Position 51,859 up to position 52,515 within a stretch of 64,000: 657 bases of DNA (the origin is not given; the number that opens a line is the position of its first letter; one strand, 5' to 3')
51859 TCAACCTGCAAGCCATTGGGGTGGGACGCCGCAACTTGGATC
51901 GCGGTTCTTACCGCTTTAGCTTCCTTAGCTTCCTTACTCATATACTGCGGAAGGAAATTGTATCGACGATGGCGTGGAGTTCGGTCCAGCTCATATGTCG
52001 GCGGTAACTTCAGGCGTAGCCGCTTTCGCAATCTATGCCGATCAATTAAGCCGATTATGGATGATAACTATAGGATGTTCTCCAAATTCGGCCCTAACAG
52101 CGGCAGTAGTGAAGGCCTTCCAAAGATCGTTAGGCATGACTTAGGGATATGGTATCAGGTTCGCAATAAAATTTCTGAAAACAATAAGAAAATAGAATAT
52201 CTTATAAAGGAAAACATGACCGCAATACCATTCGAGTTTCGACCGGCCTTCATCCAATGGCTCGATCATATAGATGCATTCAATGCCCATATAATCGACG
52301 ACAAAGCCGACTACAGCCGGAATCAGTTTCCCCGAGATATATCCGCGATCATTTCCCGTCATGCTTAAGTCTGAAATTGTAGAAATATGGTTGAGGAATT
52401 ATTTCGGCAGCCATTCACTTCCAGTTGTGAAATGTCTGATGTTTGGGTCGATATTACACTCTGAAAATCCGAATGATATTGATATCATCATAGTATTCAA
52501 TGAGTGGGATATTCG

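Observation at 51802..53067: AT-rich, translationally coupled three-gene operon (TM protein + minimal nucleotidyltransferase + unknown): candidate undescribed defence system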

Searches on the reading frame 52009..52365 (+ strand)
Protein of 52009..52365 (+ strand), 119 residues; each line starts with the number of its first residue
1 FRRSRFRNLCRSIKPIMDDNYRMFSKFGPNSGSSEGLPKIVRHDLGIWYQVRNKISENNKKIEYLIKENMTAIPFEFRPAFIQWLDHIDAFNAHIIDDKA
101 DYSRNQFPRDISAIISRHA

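Call 42: search_solved_structures(query=A4, max_evalue=10, show_alignments=1)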
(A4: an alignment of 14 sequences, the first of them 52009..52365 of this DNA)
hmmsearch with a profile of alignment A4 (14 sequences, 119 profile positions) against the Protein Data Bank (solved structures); distinct sequences matched with E-value up to 10: 3.
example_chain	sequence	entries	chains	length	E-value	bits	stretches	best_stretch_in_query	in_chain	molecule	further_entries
3szr_A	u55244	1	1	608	0.71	13.2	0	53-96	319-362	Interferon-induced GTP-binding protein Mx1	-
3zys_B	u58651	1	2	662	0.74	13.2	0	53-96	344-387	INTERFERON-INDUCED GTP-BINDING PROTEIN MX1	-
9v1i_lJ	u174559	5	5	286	0.96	12.8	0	3-45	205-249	60S ribosomal protein L7a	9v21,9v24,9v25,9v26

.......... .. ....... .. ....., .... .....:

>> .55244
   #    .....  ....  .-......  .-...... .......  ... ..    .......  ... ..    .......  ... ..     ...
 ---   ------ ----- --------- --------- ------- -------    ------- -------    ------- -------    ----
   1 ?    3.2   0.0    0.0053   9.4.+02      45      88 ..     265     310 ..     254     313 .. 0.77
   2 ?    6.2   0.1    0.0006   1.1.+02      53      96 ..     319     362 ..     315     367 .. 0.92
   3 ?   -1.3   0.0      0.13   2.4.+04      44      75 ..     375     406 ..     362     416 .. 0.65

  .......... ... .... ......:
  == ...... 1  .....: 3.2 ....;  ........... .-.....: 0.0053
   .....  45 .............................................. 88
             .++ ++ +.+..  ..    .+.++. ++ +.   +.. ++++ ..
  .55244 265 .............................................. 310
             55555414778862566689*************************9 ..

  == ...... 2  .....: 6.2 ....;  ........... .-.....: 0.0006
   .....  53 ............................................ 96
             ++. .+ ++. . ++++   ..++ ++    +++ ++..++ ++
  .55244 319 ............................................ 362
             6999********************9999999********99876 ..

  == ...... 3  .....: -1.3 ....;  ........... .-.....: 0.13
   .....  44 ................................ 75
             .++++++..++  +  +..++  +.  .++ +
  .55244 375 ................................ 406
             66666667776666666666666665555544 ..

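Call 54: search_protein_representatives(alignment_id=A4)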
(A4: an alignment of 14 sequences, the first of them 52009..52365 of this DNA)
Query: 14 sequences, 119 profile positions. Proteins with E-value up to 0.001 (for the whole library): 345; up to 1e-10: 122; up to 1e-30: 37. The best 150 are listed.
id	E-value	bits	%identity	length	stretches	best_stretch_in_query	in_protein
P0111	6.8e-46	171.5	-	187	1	2-118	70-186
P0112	1.5e-43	163.9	-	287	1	2-117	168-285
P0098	1.8e-43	163.7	-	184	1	3-118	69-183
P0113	1.7e-41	157.3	-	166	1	3-118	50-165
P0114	2.5e-41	156.7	-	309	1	4-117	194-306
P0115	5.9e-41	155.5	-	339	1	3-117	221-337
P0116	1.6e-40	154.1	-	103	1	17-118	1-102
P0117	7.4e-40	152.0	-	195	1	5-117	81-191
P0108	1.3e-39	151.2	-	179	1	4-116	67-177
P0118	5.7e-39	149.1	-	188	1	3-117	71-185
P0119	6.5e-38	145.7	-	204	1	4-118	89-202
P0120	3.7e-37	143.3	-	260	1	5-118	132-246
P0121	5.0e-37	142.9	-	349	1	3-117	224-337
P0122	1.7e-36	141.1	-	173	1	3-117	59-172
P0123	2.7e-36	140.5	-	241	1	3-118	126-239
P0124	5.1e-36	139.6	-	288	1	5-118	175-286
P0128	1.9e-34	134.5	-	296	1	4-118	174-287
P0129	2.1e-34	134.4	-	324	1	4-117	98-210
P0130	2.3e-34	134.2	-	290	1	3-118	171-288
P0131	2.9e-34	133.9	-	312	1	3-117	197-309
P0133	2.2e-33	131.1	-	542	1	4-116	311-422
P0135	5.9e-33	129.7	-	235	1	5-117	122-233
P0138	1.8e-32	128.1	-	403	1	4-117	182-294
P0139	2.0e-32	128.0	-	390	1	4-117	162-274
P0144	2.9e-31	124.2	-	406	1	4-117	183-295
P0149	3.6e-30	120.7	-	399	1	5-116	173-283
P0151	4.1e-30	120.5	-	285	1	4-118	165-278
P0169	5.8e-27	110.4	-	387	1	4-117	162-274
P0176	6.0e-26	107.1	-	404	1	4-116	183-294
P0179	1.5e-25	105.8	-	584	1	4-118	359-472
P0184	1.7e-24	102.4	-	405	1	3-116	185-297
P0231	1.9e-10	57.1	-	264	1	13-115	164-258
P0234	3.8e-10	56.1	-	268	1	5-75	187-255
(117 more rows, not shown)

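Call 56: search_protein_families(library=pfam, alignment_id=A5, max_evalue=0.001)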
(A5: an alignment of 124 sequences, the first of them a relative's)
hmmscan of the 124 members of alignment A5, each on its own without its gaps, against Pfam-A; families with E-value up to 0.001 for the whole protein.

A. member 1, P0111 (187 aa): 0 families

B. families by the number of members that match (of 124 scanned): 29 families (the first 25 are shown)
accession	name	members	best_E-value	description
PF18765.7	Polbeta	17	1.8e-07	Polymerase beta, Nucleotidyltransferase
PF13676.11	TIR_2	15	3.6e-18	TIR domain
PF01909.29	NTP_transf_2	15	9.6e-07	Nucleotidyltransferase domain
PF08357.16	SEFIR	12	3.2e-18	SEFIR domain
PF01844.29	HNH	6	1.7e-07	HNH endonuclease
PF21941.2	SMEK_N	4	6.5e-39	SMEK domain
PF13289.12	SIR2_2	2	6.2e-26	SIR2-like domain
PF05057.20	DUF676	2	9.5e-07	Putative serine esterase (DUF676)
PF22600.2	MTPAP-like_central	2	0.00017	Poly(A) RNA polymerase, mitochondrial-like, central palm domain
PF22014.2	DUF6932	2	0.00033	Family of unknown function (DUF6932)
PF13391.12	HNH_2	2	0.00033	HNH endonuclease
PF01582.25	TIR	2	0.00036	TIR domain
PF06025.17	DUF913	1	1e-18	Domain of Unknown Function (DUF913)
PF09124.16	Endonuc-dimeris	1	4.1e-16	T4 recombination endonuclease VII, dimerisation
PF19955.5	EAD1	1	4.7e-15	Effector-associated domain 1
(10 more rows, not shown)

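Call 60: search_protein_families(library=padloc, proteins=[P0129, P0138, P0133, P0179], max_evalue=0.01)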
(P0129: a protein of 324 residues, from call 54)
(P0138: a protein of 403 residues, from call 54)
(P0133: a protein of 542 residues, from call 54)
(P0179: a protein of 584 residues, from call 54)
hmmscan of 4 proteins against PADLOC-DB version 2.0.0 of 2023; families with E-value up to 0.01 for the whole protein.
P0129 (324 aa): 2 families
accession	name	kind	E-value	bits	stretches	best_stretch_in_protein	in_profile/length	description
PDLC04369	PDC-M05A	-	0.00011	19.9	1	240-307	103-164/201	-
PDLC00823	Cyclase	-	0.0043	14.7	1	202-293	7-97/285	oligonucleotide-cyclase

P0138 (403 aa): 2 families
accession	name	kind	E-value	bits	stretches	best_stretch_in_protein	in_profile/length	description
PDLC02399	Aga_REase-PNTD1-PNTD2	-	5.5e-49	165.3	1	1-175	1-173/463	Class I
PDLC02415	Aga_REase-PNTD1-PNTD2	-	3e-12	44.1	1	30-166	5-131/423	Class I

P0133 (542 aa): 1 family
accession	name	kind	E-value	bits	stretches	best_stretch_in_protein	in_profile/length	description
PDLC03851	LmuA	-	0.0018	16.2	1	24-176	12-122/343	-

P0179 (584 aa): 2 families
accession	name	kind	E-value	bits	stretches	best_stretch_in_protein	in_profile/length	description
PDLC05051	PDC-S60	-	3.1e-18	63.3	1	6-274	1-252/1027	-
PDLC00736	Effector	-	1.2e-15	55.5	2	7-112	4-102/561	Endonuclease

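Call 65: search_protein_families(library=padloc, proteins=[P0144, P0112, P0139, P0149, P0176, P0184, P0169, P0124, window:52009-52365:+], max_evalue=1)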
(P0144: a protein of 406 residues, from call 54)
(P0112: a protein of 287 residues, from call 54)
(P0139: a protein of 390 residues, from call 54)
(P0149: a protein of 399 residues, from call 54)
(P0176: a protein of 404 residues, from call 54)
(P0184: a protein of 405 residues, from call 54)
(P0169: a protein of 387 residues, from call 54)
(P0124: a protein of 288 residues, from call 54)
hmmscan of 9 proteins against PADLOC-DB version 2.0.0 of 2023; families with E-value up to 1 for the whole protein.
P0144 (406 aa): 3 families
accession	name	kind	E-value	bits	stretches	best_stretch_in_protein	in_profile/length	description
PDLC03957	bSEFIR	-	6.2e-52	175.8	1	6-163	39-196/412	-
PDLC00434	ThsB1|ThsB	-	0.071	10.2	1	6-76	139-207/396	TIR-like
PDLC05062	PDC-S66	-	0.072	10.5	1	8-76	151-217/282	-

P0112 (287 aa): 2 families
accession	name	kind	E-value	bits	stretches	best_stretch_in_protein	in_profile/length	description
PDLC03957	bSEFIR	-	3.4e-33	114.1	1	2-155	39-195/412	-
PDLC02012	SAVED5--SAVED_TIR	-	0.017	12.2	1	3-36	15-45/404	-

P0139 (390 aa): 9 families
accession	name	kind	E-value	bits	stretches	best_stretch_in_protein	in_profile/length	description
PDLC05062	PDC-S66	-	7.8e-08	30.1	1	3-109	144-250/282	-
PDLC00434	ThsB1|ThsB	-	7.9e-06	23.2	1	19-83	151-216/396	TIR-like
PDLC04369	PDC-M05A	-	1.1e-05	23.1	1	308-368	107-161/201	-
PDLC02421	Aga_TIR-PNTD1-PNTD2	-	3.6e-05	21.1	1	28-149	25-139/430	Class I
PDLC02403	Aga_TIR-PNTD1-PNTD2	-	0.00013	19.2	1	34-106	31-101/443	Class I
PDLC00424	ThsB1|ThsB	-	0.0002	19.2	1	9-107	103-200/234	TIR-like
PDLC00823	Cyclase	-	0.011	13.4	1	283-346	23-87/285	oligonucleotide-cyclase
PDLC02400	Aga_TIR-PNTD1-PNTD2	-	0.013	11.8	1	32-104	212-286/639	Class I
PDLC02012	SAVED5--SAVED_TIR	-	0.028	11.5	1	9-94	15-99/404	-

P0149 (399 aa): 8 families
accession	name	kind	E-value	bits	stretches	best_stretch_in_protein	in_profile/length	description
PDLC00332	PtuB1|PtuB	-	0.00089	17.1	1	40-120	11-91/212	Unknown function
PDLC00643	ZorE2|ZorE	-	0.0036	14.6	1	75-121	214-261/282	HNH endonuclease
PDLC00642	ZorE2|ZorE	-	0.0055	14.2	1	74-131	211-268/283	HNH endonuclease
PDLC00823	Cyclase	-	0.0056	14.4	1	275-360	6-91/285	oligonucleotide-cyclase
PDLC04772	PDC-M68A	-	0.014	13.4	1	100-125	64-89/253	-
PDLC03656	mREase_IV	-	0.021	12.6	1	29-123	160-257/277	Type IV methyl-directed restriction enzyme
PDLC01460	Cas9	-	0.059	9.5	1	84-114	510-540/901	"CAS-II-A,CAS-II-B,CAS-II-C; effector__SPE"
PDLC00645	ZorE2|ZorE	-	0.15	9.1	1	74-121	207-254/375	HNH endonuclease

P0176 (404 aa): 1 family
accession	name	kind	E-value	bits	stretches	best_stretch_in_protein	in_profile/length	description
PDLC02399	Aga_REase-PNTD1-PNTD2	-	3.1e-42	143.1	1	1-175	1-173/463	Class I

P0184 (405 aa): 4 families
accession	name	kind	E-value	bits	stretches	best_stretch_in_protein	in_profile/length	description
PDLC03957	bSEFIR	-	2.3e-54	183.8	1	6-283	37-348/412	-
PDLC04369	PDC-M05A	-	3.6e-06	24.8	1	333-390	109-164/201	-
PDLC00419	ThsB1|ThsB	-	0.0037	15.1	1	6-74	24-93/165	TIR-like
PDLC04905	PDC-S09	-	0.008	14.5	1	317-380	11-76/101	-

P0169 (387 aa): 2 families
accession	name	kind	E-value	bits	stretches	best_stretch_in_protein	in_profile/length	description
PDLC02399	Aga_REase-PNTD1-PNTD2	-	3.3e-30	103.4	1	9-156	27-174/463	Class I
PDLC00823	Cyclase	-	0.00066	17.4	1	285-350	25-91/285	oligonucleotide-cyclase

P0124 (288 aa): 1 family
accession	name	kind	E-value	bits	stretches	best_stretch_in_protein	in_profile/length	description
PDLC03957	bSEFIR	-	1.4e-29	102.2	1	3-153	40-195/412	-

window:52009-52365:+ (119 aa): 0 families

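Call 66: find_encoding_contigs(protein=P0144, flank=5000, max_places=3)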
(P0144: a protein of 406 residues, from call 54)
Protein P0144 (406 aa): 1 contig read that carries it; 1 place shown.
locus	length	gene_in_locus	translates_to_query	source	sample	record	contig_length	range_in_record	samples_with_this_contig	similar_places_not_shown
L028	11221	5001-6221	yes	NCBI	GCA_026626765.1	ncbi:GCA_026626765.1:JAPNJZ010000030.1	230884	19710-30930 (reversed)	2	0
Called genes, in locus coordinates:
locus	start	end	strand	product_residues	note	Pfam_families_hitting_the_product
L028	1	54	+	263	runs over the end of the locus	PF01609:DDE_Tnp_1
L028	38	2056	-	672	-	-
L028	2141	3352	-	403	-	PF07592:DDE_Tnp_ISAZ013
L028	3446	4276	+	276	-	PF13340:DUF4096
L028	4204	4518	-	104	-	-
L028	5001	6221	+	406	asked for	PF08357:SEFIR, PF13676:TIR_2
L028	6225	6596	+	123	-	-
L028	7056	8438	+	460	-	PF01609:DDE_Tnp_1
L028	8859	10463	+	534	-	PF00801:PKD, PF18911:PKD_4, PF00754:F5_F8_type_C, PF22633:F5_F8_type_C_2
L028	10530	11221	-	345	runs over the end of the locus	-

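Call 68: find_encoding_contigs(protein=P0184, flank=5000, max_places=3)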
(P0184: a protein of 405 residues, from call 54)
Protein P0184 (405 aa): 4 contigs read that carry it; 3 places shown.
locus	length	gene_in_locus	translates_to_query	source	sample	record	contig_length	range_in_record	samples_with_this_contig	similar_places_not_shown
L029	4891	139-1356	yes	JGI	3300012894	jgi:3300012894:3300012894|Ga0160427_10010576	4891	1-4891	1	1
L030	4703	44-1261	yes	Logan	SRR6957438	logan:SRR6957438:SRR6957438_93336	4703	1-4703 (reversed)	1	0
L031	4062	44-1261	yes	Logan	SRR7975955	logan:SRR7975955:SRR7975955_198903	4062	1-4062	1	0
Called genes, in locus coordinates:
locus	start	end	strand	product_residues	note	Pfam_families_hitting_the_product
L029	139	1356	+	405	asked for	PF08357:SEFIR, PF13676:TIR_2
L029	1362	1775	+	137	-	-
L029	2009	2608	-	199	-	-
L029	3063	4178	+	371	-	PF02463:SMC_N, PF13175:AAA_15 (weak), PF13476:AAA_23, PF13304:AAA_21, PF13175:AAA_15 (weak)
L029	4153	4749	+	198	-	-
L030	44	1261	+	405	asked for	PF08357:SEFIR, PF13676:TIR_2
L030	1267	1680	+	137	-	-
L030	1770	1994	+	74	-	-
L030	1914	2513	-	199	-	-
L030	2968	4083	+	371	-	PF02463:SMC_N, PF13175:AAA_15 (weak), PF13476:AAA_23, PF13304:AAA_21, PF13175:AAA_15 (weak)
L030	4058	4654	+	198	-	-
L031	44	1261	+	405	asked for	PF08357:SEFIR, PF13676:TIR_2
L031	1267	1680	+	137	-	-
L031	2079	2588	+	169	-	-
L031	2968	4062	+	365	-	?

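Call 69: find_encoding_contigs(protein=P0129, flank=5000, max_places=3)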
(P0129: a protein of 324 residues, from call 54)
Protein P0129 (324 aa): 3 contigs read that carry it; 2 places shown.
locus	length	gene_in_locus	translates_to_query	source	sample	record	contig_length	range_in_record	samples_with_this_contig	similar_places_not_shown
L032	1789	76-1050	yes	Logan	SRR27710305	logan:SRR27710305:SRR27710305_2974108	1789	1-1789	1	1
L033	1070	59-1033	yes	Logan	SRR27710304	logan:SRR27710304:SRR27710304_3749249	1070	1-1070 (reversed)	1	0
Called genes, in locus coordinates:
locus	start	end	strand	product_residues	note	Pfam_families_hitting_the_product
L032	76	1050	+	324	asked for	-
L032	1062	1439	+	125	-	-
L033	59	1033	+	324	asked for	-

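Call 75: list_cluster_members(proteins=[P0184, P0144, P0138, P0129, P0139, P0149, P0133, P0179, P0115, P0121])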
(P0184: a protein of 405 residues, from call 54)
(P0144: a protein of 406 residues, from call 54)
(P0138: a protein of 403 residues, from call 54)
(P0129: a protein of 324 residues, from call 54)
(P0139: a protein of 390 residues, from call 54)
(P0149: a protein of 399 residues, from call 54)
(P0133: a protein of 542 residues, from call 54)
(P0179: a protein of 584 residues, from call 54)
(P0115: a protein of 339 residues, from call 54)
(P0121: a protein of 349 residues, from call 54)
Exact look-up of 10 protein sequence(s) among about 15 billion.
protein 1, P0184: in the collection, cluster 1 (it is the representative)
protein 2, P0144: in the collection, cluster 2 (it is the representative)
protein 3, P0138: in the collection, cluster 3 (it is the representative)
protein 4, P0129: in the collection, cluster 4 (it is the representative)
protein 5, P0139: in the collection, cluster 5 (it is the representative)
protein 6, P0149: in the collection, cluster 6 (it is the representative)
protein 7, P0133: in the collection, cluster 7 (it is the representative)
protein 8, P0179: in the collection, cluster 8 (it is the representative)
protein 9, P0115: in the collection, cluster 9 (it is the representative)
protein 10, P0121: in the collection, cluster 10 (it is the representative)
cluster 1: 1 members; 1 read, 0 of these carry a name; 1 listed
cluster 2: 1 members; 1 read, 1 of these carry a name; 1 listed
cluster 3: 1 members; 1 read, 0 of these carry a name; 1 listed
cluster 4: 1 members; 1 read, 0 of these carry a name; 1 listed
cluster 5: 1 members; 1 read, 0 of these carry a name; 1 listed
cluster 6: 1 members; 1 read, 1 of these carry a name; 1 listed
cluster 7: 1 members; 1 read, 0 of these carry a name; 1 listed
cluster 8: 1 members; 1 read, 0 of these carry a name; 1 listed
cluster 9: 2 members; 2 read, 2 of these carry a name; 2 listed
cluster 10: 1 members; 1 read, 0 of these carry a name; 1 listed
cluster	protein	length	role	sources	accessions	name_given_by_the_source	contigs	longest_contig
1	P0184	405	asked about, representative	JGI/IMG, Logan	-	-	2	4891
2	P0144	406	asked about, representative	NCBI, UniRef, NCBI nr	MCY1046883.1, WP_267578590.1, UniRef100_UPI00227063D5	toll/interleukin-1 receptor domain-containing protein [Corallococcus sp. bb12-1] | toll/interleukin-1 receptor domain-containing protein n=1 Tax=Corallococcus sp. bb12-1 ...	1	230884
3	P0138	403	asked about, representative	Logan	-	-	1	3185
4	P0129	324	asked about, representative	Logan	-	-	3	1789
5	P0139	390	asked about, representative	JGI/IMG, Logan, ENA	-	-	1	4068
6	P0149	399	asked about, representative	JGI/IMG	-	hypothetical protein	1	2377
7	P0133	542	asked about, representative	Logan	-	-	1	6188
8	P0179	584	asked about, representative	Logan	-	-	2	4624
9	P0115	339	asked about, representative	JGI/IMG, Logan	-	hypothetical protein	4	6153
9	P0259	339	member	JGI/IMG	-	hypothetical protein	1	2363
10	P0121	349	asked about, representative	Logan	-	-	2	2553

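Call 97: search_protein_families(library=pfam, alignment_id=A4, max_evalue=1)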
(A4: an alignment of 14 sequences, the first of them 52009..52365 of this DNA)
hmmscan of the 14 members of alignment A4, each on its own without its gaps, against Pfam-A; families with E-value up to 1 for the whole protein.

A. member 1, window:52009-52365:+ (119 aa): 0 families

B. families by the number of members that match (of 14 scanned): 3 families
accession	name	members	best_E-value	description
PF13358.12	DDE_3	1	0.062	DDE superfamily endonuclease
PF23653.1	DUF7149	1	0.2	Domain of unknown function (DUF7149)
PF23852.1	DUF7215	1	0.23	Family of unknown function (DUF7215)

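Call 111: search_solved_structures(query=P0184, max_evalue=0.01, show_alignments=1)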
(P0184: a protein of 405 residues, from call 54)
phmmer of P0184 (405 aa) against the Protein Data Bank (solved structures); distinct sequences matched with E-value up to 0.01: 3.
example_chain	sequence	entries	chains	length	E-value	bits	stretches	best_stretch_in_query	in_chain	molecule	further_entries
5y8e_A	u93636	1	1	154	5.1e-15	58.4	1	10-139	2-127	Sefir domain protein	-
5y8f_A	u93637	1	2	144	9.2e-15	57.6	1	10-133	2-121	Sefir domain protein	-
9ot1_E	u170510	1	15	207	0.00013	24.2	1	7-165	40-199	E3 ubiquitin ligase TRAF3IP2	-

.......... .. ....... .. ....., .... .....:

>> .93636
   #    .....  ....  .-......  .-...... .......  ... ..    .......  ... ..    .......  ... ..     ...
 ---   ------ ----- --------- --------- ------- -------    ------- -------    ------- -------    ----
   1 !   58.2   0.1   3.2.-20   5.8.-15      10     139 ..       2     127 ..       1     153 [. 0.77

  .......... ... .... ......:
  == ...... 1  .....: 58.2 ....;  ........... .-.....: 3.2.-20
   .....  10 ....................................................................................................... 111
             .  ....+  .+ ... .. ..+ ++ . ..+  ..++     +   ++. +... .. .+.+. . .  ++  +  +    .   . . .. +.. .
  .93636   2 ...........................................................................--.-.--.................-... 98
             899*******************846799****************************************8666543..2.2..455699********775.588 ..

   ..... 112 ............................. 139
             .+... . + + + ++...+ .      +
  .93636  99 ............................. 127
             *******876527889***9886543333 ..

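Call 113: list_cluster_members(proteins=[P0114, P0234, P0131, P0128, P0231, P0124, P0130, P0151, P0123, P0135])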
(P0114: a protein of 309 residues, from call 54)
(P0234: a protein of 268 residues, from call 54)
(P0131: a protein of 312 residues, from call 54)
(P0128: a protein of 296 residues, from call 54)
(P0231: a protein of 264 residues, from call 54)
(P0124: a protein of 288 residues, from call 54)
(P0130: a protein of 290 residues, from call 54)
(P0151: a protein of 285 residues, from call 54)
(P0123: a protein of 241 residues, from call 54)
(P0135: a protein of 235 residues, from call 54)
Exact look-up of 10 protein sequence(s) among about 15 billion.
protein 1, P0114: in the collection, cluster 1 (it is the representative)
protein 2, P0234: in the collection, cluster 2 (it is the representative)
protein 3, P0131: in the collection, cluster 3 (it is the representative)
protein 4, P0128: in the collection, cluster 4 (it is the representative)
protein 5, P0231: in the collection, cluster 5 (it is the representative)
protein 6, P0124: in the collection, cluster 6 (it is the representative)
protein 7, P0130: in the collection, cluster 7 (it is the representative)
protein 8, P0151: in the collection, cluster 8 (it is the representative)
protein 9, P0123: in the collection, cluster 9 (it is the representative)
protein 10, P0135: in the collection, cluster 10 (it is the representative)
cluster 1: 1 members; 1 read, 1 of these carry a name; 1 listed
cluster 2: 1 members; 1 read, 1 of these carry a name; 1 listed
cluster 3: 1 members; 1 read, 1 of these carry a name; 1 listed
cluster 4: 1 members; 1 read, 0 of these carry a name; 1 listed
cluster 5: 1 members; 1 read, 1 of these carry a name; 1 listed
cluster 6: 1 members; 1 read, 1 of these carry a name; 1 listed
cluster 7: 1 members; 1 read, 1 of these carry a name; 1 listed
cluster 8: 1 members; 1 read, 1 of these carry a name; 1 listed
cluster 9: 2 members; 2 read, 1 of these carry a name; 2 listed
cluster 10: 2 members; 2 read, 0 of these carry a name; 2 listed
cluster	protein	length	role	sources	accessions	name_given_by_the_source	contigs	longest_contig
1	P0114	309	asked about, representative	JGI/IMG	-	hypothetical protein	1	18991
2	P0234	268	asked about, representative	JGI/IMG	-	hypothetical protein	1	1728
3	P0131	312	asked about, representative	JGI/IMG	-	hypothetical protein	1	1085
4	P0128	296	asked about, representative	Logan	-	-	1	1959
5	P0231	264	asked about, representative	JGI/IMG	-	TIR domain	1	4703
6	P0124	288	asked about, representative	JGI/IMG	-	hypothetical protein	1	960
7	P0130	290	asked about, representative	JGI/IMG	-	hypothetical protein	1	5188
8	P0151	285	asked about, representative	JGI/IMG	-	hypothetical protein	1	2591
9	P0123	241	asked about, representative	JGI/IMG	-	hypothetical protein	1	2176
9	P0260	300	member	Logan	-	-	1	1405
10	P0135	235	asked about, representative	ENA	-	-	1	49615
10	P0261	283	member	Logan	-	-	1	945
